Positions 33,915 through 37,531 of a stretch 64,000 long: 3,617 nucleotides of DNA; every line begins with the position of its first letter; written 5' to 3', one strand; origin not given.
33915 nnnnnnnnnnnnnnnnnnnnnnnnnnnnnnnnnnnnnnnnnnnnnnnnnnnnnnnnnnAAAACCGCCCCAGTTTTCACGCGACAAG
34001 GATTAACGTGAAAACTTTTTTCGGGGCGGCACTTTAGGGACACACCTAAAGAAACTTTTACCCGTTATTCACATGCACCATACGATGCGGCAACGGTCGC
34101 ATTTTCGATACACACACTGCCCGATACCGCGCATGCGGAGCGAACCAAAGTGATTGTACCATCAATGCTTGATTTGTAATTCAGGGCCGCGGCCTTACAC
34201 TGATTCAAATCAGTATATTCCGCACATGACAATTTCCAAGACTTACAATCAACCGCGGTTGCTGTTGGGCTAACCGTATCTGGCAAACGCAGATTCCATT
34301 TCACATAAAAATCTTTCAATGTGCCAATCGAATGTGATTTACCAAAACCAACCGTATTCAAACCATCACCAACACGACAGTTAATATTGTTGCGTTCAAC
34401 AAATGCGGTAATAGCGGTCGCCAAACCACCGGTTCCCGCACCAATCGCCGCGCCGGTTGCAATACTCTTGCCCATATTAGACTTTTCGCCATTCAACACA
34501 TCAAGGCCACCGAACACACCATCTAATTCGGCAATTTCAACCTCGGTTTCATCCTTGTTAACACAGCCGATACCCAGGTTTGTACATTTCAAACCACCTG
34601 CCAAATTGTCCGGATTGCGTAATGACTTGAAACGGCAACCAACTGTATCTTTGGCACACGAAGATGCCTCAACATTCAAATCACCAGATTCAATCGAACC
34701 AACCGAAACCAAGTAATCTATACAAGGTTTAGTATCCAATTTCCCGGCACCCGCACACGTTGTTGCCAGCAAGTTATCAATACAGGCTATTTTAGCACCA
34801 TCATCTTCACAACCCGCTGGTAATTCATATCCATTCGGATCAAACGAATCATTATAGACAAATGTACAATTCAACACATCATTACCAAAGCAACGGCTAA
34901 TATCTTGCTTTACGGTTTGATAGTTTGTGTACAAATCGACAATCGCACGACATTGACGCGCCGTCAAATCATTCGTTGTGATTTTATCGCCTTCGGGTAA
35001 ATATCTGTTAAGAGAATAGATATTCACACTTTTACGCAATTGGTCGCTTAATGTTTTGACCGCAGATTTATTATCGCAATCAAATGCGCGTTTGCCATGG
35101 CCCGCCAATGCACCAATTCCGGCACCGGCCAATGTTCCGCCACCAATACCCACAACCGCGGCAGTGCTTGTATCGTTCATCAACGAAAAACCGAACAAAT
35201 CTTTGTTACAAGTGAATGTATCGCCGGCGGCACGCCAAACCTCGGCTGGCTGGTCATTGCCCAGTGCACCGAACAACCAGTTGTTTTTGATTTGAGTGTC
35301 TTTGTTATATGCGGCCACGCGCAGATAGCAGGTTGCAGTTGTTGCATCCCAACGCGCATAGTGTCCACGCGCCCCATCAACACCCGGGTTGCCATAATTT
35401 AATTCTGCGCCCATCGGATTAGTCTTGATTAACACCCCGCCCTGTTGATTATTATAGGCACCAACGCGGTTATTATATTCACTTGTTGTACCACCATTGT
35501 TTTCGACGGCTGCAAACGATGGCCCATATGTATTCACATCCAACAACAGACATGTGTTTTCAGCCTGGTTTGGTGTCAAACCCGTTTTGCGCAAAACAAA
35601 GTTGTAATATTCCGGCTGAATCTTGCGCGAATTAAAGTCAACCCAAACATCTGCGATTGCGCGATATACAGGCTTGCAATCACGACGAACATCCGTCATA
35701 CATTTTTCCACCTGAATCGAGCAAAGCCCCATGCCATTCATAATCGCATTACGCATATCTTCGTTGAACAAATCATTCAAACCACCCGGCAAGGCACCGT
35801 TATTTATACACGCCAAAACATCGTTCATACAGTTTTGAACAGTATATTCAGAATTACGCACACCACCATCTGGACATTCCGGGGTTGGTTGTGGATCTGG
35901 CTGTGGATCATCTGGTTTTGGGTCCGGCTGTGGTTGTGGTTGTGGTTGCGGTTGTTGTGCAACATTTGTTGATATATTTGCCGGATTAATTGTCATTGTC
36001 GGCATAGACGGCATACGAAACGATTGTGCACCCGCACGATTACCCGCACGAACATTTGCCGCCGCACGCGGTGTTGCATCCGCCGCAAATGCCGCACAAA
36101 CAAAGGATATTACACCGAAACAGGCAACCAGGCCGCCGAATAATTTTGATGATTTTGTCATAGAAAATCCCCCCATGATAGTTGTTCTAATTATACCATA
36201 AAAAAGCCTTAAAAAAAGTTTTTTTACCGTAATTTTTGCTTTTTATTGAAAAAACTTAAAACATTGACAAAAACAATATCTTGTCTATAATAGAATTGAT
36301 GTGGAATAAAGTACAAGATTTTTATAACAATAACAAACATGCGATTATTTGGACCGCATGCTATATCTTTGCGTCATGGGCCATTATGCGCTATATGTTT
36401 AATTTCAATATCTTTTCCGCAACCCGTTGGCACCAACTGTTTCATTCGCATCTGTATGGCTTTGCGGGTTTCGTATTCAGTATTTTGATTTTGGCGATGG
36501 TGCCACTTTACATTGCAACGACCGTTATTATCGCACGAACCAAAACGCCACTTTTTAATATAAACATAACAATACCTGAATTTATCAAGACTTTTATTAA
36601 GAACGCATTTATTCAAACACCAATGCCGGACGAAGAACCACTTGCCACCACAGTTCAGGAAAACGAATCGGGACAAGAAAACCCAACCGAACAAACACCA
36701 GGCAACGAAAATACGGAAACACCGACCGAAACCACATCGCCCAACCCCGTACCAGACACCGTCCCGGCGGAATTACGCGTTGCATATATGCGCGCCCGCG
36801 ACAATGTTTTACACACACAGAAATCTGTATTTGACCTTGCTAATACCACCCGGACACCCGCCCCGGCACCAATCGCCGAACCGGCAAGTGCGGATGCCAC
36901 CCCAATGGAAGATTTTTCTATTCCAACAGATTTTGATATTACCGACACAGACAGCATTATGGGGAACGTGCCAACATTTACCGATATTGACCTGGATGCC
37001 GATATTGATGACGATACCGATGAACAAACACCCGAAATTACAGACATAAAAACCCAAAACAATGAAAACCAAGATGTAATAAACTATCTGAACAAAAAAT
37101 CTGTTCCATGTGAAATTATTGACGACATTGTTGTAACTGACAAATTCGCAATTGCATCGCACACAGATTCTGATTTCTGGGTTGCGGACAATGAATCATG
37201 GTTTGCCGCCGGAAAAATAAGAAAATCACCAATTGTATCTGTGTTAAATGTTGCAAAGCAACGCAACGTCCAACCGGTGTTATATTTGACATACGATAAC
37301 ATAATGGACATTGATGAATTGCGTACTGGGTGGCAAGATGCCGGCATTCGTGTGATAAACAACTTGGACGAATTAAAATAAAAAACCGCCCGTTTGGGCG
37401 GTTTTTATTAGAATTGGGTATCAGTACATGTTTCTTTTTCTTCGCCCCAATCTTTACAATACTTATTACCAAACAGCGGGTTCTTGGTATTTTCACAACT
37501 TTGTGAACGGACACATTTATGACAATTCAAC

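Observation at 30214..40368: Second arm of the cysteine-rich family, interleaved with OmpA-lipoprotein and glycine-zipper segments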

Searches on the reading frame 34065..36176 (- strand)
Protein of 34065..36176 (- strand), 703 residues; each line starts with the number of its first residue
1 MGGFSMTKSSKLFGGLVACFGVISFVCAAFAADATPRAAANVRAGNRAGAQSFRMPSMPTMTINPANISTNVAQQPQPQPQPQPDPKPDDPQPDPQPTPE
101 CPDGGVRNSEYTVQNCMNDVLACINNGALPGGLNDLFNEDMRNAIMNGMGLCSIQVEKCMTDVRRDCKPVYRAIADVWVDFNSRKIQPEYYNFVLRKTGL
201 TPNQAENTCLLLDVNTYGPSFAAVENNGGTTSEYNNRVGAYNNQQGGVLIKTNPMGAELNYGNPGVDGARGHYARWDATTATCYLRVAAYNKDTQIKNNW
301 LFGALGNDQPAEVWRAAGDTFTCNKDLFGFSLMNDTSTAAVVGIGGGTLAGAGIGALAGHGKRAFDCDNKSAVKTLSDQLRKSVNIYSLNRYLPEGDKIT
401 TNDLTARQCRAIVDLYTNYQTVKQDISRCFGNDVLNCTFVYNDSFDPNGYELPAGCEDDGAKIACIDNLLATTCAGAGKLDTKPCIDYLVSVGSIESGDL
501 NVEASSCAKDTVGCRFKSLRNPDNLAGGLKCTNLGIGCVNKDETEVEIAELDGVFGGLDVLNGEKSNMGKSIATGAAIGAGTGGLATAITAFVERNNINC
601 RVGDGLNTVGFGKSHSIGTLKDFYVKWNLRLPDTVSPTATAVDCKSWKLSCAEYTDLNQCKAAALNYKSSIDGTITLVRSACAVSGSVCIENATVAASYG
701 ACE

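Call 5: search_protein_families(library=pfam, proteins=[window:34065-36176:-], max_evalue=0.1)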
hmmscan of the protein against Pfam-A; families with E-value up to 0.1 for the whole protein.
window:34065-36176:- (703 aa): 2 families
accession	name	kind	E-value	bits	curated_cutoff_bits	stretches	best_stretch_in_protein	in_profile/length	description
PF05887.16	Trypan_PARP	-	0.0029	18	100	1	66-100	57-90/134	Procyclic acidic repetitive protein (PARP)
PF07165.16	DUF1397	-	0.0057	16.5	25.7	1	370-491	29-148/207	Protein of unknown function (DUF1397)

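Call 6: search_protein_families(library=ncbifam, proteins=[window:34065-36176:-], max_evalue=0.1)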
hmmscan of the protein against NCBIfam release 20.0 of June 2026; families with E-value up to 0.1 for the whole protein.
window:34065-36176:- (703 aa): 2 families
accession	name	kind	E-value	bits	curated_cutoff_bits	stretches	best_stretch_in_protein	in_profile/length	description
NF041250.1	VI_TagQ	equivalog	0.0087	15.4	300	1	561-603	50-92/301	type VI secretion system-associated lipoprotein TagQ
NF008084.0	PRK10819.1-5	equivalog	0.0098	15.8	315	1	71-100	67-99/249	TonB system transport protein TonB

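Call 12: find_homologous_proteins(query=window:34065-36176:-, max_evalue=0.001)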
Query window:34065-36176:- (703 aa): 762 proteins with E <= 0.001 among 8000 candidates; the best 120 are listed.
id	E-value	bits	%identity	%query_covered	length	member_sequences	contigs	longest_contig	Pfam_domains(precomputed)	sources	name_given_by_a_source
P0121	0.0e+0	1601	99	99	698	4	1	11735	-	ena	-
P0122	0.0e+0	1365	84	99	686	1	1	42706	-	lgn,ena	-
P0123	0.0e+0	1258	78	99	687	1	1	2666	PF05887.17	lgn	-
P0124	0.0e+0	1238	79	99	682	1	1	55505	-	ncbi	-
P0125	0.0e+0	1231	77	99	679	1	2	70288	PF05887.17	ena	-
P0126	0.0e+0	1223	78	99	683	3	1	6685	-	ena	-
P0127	0.0e+0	1136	72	99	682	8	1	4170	-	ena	-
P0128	0.0e+0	1131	72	99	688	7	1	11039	-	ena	-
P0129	0.0e+0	1118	71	99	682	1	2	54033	-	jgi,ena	-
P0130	0.0e+0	1093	70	99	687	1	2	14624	-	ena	-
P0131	0.0e+0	1089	70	99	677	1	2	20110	-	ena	-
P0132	0.0e+0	1012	76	59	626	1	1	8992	-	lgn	-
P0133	2.4e-289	980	66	99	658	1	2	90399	-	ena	-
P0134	3.3e-289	979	67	99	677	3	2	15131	-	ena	-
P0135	1.6e-287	974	72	62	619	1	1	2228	-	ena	-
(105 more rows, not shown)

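Call 36: search_solved_structures(query=A3, max_evalue=1)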
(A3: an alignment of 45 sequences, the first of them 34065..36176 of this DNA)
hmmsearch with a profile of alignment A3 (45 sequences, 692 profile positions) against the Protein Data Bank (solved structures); distinct sequences matched with E-value up to 1: 3.
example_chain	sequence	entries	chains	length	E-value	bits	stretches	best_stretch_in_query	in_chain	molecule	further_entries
7emf_I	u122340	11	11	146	0.12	14.2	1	68-162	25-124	Mediator of RNA polymerase II transcription subunit 9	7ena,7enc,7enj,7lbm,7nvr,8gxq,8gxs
5oym_H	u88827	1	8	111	0.54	12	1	339-421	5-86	PC4 and SFRS1-interacting protein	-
7s0r_A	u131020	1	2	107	0.84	11.4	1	375-454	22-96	C protein beta antigen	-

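Call 41: predict_structure(alignment_id=A3)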
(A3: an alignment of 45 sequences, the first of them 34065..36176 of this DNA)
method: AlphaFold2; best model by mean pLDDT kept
length: 703 residues; sequences in the alignment: 45
mean_pLDDT: 53.9   pTM: 0.32
mean pLDDT of the five models: 53.9, 52.2, 50.4, 47.9, 46.3
residues with pLDDT >= 90: 10; 70-90: 150; 50-70: 192; < 50: 351
segments of 3 or more residues with pLDDT < 50: 1-79, 87-93, 95-111, 123-151, 164-187, 217-270, 303-307, 330-363, 564-591, 625-640, 654-656, 662-703
pLDDT, mean of each block of 10 residues (from residue 1): 40 41 31 27 29 32 29 38 46 45 43 52 47 43 45 49 46 28 42 63 63 50 30 35 33 41 46 68 71 63 51 70 62 38 33 33 65 82 79 84 82 84 74 75 60 61 71 84 91 85 83 74 64 64 86 80 46 36 41 57 59 60 46 35 53 50 42 40 38 43 34
secondary structure, 60 per line:
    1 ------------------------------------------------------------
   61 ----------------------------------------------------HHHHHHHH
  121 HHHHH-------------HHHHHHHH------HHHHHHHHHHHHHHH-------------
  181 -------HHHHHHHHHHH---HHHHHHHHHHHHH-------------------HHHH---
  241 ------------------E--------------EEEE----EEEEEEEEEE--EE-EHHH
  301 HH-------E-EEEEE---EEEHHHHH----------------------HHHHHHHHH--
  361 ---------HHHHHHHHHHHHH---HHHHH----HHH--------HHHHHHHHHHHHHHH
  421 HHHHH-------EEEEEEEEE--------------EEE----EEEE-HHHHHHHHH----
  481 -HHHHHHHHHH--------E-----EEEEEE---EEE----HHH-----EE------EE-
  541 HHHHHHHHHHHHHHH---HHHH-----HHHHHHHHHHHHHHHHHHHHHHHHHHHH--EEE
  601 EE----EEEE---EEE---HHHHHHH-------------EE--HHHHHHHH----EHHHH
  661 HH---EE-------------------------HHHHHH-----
elements in order (helices of 4 or more, strands of 3 or more residues): H113-125 H139-146 H153-167 H188-198 H202-214 H234-237 E274-277 E282-291 H298-302 E312-316 E320-322 H323-327 H350-358 H370-382 H386-390 H406-425 E433-441 E456-458 E463-466 H468-476 H482-491 E506-511 E515-517 H541-555 H559-562 H568-595 E598-602 E607-610 E614-616 H620-626 H644-651 H657-662 H693-698

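Call 54: search_protein_families(library=pfam, alignment_id=A3, max_evalue=1)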
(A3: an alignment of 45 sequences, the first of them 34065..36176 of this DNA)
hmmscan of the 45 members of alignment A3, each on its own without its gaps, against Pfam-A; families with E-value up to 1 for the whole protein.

A. member 1, window:34065-36176:- (703 aa): 3 families
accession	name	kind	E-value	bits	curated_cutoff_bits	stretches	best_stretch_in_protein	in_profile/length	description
PF05887.16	Trypan_PARP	-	0.0029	18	100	1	66-100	57-90/134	Procyclic acidic repetitive protein (PARP)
PF07165.16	DUF1397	-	0.0057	16.5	25.7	1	370-491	29-148/207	Protein of unknown function (DUF1397)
PF10439.15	Bacteriocin_IIc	-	0.44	11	27.1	1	550-588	11-49/59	Bacteriocin class II with double-glycine leader peptide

B. families by the number of members that match (of 45 scanned): 25 families
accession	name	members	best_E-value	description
PF05887.16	Trypan_PARP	19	1.3e-06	Procyclic acidic repetitive protein (PARP)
PF06897.17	DUF1269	12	0.00069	Protein of unknown function (DUF1269)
PF15754.10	SPESP1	6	0.018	Sperm equatorial segment protein 1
PF02595.20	Gly_kinase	3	0.013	Glycerate kinase family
PF13488.11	Gly-zipper_Omp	3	0.067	Glycine zipper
PF10439.15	Bacteriocin_IIc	3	0.11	Bacteriocin class II with double-glycine leader peptide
PF13441.11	Gly-zipper_YMGG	2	0.037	YMGG-like Gly-zipper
PF06787.16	HcgF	2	0.2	FeGP cofactor biosynthesis protein HcgF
PF16031.10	TonB_N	2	0.5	TonB polyproline region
PF21724.2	DUF6861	2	0.67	Family of unknown function (DUF6861)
PF07165.16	DUF1397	1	0.0057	Protein of unknown function (DUF1397)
PF00606.23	Glycoprotein_B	1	0.014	Herpesvirus Glycoprotein B ectodomain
PF18465.7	Rieske_3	1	0.032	Rieske 3Fe-4S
PF05616.18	Neisseria_TspB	1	0.036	Neisseria meningitidis TspB protein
PF11123.14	DNA_Packaging_2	1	0.048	DNA packaging protein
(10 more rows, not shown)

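Call 59: fold_search(model_id=the predicted structure, library=pdb)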
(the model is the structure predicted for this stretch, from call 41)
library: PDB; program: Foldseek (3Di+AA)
matches with E <= 10: 39; with E <= 0.001: 0
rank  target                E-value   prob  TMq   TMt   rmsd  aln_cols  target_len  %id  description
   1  3k8v_A                3.9e-01  0.08  0.08  0.14  24.0       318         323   12  Crysatl structure of a bacterial cell-surface flagellin N20C20 (released 2010-10-06)
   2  3cj8_C                5.7e-01  0.30  0.09  0.22   7.3       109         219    8  Crystal structure of 2,3,4,5-tetrahydropyridine-2-carboxylate N-succinyltransferase from Enterococcus faecalis V583 (released 2008-03-25)
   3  3cj8_B                7.1e-01  0.21  0.08  0.21   7.6       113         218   11  Crystal structure of 2,3,4,5-tetrahydropyridine-2-carboxylate N-succinyltransferase from Enterococcus faecalis V583 (released 2008-03-25)
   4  3k8w                  8.8e-01  0.07  0.08  0.16  22.0       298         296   12  Crysatl structure of a bacterial cell-surface flagellin N20C45 (released 2010-10-06)
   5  3cj8_A                9.3e-01  0.23  0.09  0.22   7.3       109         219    8  Crystal structure of 2,3,4,5-tetrahydropyridine-2-carboxylate N-succinyltransferase from Enterococcus faecalis V583 (released 2008-03-25)
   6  3k8v_B                9.8e-01  0.06  0.08  0.15  24.0       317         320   12  Crysatl structure of a bacterial cell-surface flagellin N20C20 (released 2010-10-06)
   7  8v7s_B                1.3e+00  0.04  0.07  0.19  22.0       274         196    7  IpaD (122-321) Apo Structure (released 2024-08-21)
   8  9n8a_A1               1.4e+00  0.02  0.08  0.12  21.3       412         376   12  In situ structure of the sheathed FlaD flagellar filament in Vibrio cholerae (released 2025-09-24)
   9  8yl4_A                1.5e+00  0.03  0.06  0.15  19.3       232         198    9  Crystal structure of the de novo designed protein 200 AA in the crystal form 1 (released 2024-10-16)
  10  5a76_D                1.8e+00  0.06  0.06  0.24  15.4       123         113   13  KSHV LANA (ORF73) C-terminal domain, open non-ring conformation: orthorhombic crystal form (released 2015-10-28)
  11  4eme_D                1.9e+00  0.10  0.06  0.09  17.1       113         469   10  X-ray crystal structure and specificity of the Plasmodium falciparum malaria aminopeptidase (released 2012-06-27)
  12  5a76_A                1.9e+00  0.08  0.07  0.28  14.7       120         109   12  KSHV LANA (ORF73) C-terminal domain, open non-ring conformation: orthorhombic crystal form (released 2015-10-28)
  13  5a76_B                1.9e+00  0.07  0.07  0.28  15.3       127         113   12  KSHV LANA (ORF73) C-terminal domain, open non-ring conformation: orthorhombic crystal form (released 2015-10-28)
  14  8yl4_B                2.2e+00  0.03  0.07  0.16  19.3       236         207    9  Crystal structure of the de novo designed protein 200 AA in the crystal form 1 (released 2024-10-16)
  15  8yl8_A                3.0e+00  0.03  0.07  0.17  19.4       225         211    9  Crystal structure of the de novo designed protein 200 AA in the crystal form 2 (released 2024-10-16)
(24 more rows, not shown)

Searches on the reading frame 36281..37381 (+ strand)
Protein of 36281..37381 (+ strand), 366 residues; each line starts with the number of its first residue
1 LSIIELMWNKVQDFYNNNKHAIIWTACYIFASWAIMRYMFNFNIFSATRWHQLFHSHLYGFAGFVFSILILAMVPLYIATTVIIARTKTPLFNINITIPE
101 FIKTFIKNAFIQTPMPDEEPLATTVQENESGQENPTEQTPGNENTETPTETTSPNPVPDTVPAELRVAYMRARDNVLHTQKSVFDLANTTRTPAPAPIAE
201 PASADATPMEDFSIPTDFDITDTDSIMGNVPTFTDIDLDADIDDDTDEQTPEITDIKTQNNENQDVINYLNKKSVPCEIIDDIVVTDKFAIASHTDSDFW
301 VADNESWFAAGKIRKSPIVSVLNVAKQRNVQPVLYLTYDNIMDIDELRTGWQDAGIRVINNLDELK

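Call 5: search_protein_families(library=pfam, proteins=[window:36281-37381:+], max_evalue=0.1)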
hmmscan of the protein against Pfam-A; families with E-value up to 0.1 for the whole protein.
window:36281-37381:+ (366 aa): 1 family
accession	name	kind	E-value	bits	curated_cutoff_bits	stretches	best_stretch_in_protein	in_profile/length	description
PF00032.22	Cytochrom_B_C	-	0.04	14.6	20.7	1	28-107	16-77/102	Cytochrome b(C-terminal)/b6/petD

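Call 6: search_protein_families(library=ncbifam, proteins=[window:36281-37381:+], max_evalue=0.1)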
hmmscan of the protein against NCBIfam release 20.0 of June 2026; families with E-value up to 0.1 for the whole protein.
window:36281-37381:+ (366 aa): 0 families

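Call 64: search_solved_structures(query=A4, max_evalue=5)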
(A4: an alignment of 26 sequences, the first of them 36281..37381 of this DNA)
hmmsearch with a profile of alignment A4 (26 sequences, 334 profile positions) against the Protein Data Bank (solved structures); distinct sequences matched with E-value up to 5: 0.

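Call 65: search_protein_families(library=pfam, alignment_id=A4, max_evalue=1)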
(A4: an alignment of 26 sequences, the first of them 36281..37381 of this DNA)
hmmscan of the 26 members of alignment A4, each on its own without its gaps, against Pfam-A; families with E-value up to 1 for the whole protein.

A. member 1, window:36281-37381:+ (366 aa): 1 family
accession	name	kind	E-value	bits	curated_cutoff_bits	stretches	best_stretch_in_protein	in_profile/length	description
PF00032.22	Cytochrom_B_C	-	0.04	14.6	20.7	1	28-107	16-77/102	Cytochrome b(C-terminal)/b6/petD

B. families by the number of members that match (of 26 scanned): 16 families
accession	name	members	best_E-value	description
PF18926.5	DUF5676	6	0.05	2TM family of unknown function (DUF5676)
PF12730.13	ABC2_membrane_4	2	0.033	ABC-2 family transporter protein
PF00390.24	malic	2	0.084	Malic enzyme, N-terminal domain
PF24313.1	Paratox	1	0.0011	Paratox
PF20234.3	DUF6591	1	0.012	Family of unknown function (DUF6591)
PF17172.10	GST_N_4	1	0.02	Glutathione S-transferase N-terminal domain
PF13417.12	GST_N_3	1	0.032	Glutathione S-transferase, N-terminal domain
PF07698.17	7TM-7TMR_HD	1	0.039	7TM receptor with intracellular HD hydrolase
PF00032.22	Cytochrom_B_C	1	0.04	Cytochrome b(C-terminal)/b6/petD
PF08193.16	INO80_Ies4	1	0.077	INO80 complex subunit Ies4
PF24709.1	DUF7670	1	0.13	Domain of unknown function (DUF7670)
PF18917.5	LiaI-LiaF-like_TM1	1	0.17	LiaI-LiaF-like transmembrane region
PF00860.26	Xan_ur_permease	1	0.2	Permease family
PF03729.18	DUF308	1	0.24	Short repeat of unknown function (DUF308)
PF10428.14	SOG2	1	0.24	RAM signalling pathway protein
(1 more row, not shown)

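Call 66: find_homologous_proteins(query=A4, max_evalue=0.001)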
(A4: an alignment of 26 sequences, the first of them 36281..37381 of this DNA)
Query A4 (26 sequences) (366 aa, profile of the alignment): 488 proteins with E <= 0.001 among 5279 candidates; the best 120 are listed.
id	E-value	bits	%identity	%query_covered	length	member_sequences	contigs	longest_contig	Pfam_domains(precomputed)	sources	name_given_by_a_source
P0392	2.6e-139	482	42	96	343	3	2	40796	-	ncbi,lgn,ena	-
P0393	3.7e-137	475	41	97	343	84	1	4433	-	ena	-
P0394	5.0e-132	458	43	98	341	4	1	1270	-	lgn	-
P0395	1.0e-131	457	41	98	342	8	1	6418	-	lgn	-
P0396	3.1e-131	456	40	98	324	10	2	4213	-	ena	-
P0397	3.9e-131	455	42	98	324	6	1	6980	-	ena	-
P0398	1.2e-130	454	40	98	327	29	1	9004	-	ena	-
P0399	1.9e-130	453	41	98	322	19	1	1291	-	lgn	-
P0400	9.5e-130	451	42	98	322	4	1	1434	-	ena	-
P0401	5.0e-129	448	41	98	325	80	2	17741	-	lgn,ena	-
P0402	5.7e-129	448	40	97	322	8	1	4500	-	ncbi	-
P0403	6.6e-129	448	38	98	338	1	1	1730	-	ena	-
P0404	7.8e-129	448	42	98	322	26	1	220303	-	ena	-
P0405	7.9e-129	448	37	98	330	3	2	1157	-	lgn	-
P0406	8.3e-129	448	37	98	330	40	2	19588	-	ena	-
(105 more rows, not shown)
